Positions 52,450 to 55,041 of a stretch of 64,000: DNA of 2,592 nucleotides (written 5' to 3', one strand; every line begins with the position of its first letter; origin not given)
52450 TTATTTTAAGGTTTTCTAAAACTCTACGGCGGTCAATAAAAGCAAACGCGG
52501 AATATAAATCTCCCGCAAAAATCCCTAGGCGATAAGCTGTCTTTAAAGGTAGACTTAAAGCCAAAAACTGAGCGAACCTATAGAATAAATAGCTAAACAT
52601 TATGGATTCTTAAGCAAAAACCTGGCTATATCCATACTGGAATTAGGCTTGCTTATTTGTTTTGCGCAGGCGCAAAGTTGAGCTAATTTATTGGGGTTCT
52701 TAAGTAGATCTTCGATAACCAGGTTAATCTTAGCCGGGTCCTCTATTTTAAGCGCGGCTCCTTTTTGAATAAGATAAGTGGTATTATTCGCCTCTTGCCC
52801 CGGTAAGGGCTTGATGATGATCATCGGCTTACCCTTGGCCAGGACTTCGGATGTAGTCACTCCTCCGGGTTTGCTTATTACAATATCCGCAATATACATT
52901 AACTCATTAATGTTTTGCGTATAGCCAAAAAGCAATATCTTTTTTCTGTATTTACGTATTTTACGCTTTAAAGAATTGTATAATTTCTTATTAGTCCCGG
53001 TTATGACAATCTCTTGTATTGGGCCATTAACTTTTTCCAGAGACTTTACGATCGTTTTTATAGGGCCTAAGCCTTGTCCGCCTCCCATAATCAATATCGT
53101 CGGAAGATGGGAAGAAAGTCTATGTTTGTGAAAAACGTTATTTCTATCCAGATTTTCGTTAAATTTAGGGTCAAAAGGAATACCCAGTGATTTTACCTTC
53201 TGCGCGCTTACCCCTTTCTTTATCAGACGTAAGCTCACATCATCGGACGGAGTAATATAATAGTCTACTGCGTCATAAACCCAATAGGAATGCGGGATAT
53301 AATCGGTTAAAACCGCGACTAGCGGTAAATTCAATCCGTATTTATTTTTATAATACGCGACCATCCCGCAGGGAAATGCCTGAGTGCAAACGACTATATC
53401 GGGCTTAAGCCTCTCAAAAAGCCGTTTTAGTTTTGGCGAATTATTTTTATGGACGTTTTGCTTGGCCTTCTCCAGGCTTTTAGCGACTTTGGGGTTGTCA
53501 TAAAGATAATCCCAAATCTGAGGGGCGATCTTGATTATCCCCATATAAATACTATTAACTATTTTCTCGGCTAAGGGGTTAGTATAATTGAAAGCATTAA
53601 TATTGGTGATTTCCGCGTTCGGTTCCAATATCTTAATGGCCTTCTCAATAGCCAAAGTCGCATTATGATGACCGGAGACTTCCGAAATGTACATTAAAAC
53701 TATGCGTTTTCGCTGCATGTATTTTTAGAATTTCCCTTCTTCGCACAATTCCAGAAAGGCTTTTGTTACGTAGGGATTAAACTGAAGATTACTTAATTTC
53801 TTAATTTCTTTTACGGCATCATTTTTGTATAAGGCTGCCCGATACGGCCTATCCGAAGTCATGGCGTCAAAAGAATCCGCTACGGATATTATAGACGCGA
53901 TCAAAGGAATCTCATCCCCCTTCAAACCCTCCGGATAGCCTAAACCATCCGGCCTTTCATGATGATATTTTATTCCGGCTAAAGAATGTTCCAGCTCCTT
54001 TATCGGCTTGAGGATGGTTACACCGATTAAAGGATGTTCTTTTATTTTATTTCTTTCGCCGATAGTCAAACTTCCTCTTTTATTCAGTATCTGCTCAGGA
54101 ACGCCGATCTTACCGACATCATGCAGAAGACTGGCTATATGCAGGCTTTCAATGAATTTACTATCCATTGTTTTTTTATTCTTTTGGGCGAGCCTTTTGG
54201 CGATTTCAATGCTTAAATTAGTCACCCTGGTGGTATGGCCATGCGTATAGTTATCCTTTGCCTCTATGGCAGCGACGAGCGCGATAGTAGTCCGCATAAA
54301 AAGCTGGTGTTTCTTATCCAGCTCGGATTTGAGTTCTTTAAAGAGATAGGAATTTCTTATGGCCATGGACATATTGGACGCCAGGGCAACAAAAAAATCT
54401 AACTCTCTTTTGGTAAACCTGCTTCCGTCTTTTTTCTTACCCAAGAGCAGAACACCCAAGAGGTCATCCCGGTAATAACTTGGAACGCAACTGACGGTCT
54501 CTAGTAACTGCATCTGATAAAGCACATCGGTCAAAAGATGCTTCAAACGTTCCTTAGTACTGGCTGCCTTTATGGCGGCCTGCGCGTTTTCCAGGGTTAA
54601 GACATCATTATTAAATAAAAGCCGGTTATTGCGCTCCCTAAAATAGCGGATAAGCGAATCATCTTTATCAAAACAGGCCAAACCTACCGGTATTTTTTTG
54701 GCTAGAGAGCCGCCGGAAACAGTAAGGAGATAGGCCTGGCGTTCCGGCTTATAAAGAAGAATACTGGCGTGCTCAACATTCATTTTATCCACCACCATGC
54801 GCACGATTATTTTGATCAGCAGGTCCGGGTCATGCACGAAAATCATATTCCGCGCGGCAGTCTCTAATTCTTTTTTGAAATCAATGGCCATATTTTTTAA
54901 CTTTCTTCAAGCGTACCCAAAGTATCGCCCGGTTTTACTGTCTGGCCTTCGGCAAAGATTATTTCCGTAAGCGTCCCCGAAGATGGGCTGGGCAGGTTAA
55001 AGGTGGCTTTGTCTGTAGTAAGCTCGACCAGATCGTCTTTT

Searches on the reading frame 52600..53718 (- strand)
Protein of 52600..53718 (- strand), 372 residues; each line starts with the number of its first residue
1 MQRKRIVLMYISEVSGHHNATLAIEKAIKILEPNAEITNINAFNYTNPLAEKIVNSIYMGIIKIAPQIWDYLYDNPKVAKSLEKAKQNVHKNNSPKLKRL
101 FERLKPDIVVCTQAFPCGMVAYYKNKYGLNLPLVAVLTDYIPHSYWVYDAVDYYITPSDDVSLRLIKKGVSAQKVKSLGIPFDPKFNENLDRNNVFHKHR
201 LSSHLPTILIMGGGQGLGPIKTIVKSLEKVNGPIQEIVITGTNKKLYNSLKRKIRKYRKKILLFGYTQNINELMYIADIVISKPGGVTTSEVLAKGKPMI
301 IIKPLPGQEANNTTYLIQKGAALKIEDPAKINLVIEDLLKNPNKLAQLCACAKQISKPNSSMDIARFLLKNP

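Call 103: search_protein_families(library=pfam, proteins=[window:52600-53718:-], max_evalue=0.00001)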
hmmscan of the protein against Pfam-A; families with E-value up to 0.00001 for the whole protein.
window:52600-53718:- (372 aa): 3 families
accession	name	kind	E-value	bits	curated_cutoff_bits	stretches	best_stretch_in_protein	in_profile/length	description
PF06925.17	MGDG_synth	-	1.8e-26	93.7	25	1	17-181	1-168/169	Monogalactosyldiacylglycerol (MGDG) synthase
PF04101.22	Glyco_tran_28_C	-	7e-16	59.2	22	1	207-352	1-154/166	Glycosyltransferase family 28 C-terminal domain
PF00534.26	Glycos_transf_1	-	1.9e-07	31.2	26.4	1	220-348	30-165/172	Glycosyl transferases group 1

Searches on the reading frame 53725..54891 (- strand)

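Call 103: search_protein_families(library=pfam, proteins=[window:53725-54891:-], max_evalue=0.00001)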
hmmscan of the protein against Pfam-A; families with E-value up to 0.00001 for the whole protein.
window:53725-54891:- (388 aa): 4 families
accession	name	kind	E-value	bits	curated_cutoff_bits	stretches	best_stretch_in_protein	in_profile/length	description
PF13487.12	HD_5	-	1.2e-32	113.5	27.2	1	207-373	5-168/170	HD domain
PF01966.28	HD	-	1.1e-18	68.1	22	1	218-344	3-116/116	HD domain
PF01590.32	GAF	-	2.3e-06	28.6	22.4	1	21-178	1-133/133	GAF domain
PF13492.12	GAF_3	-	8.6e-06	26.6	27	0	22-180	2-129/129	GAF domain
